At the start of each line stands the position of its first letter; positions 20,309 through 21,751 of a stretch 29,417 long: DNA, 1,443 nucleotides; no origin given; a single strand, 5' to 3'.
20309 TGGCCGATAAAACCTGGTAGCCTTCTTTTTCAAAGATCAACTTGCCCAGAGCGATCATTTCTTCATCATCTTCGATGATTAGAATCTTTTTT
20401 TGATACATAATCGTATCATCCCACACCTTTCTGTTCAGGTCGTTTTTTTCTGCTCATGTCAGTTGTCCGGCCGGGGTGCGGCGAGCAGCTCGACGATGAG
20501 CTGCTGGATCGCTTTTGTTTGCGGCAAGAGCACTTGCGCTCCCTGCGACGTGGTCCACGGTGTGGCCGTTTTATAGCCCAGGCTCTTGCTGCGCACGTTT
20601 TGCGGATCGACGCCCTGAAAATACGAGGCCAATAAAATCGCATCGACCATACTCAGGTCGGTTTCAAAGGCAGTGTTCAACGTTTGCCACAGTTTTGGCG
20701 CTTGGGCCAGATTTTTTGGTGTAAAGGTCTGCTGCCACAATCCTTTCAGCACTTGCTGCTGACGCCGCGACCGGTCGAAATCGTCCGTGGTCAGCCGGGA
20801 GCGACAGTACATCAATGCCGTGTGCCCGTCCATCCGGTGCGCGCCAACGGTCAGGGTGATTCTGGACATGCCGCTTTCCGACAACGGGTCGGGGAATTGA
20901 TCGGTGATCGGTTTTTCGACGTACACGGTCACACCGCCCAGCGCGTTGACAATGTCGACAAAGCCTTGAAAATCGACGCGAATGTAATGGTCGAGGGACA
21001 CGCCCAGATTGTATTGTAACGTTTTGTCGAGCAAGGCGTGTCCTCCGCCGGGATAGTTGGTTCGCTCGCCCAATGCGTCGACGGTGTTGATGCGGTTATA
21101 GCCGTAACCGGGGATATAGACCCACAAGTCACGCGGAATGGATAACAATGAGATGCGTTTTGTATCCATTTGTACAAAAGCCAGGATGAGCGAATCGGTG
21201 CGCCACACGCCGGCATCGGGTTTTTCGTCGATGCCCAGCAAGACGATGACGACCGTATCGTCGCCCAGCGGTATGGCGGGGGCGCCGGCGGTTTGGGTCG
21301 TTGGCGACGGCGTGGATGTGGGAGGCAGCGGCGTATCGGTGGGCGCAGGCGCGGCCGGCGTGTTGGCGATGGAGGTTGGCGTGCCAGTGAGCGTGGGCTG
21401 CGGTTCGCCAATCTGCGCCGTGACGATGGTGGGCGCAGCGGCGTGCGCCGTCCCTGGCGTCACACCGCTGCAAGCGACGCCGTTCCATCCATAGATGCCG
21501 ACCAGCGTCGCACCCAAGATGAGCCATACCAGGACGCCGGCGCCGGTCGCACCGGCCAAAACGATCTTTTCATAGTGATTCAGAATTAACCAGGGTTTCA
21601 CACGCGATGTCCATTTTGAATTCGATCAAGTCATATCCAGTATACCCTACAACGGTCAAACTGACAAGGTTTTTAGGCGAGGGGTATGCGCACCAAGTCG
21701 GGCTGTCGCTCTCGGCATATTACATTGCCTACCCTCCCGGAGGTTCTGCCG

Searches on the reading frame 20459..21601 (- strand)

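Call 10: search_protein_families(library=pfam, proteins=[window:20459-21601:-], max_evalue=0.01)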
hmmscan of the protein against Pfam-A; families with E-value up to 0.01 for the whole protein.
window:20459-21601:- (380 aa): 1 family
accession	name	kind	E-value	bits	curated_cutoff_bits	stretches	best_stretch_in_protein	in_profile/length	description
PF03816.19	LytR_cpsA_psr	-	1.8e-37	129.3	24.6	1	134-291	1-147/150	LytR_cpsA_psr family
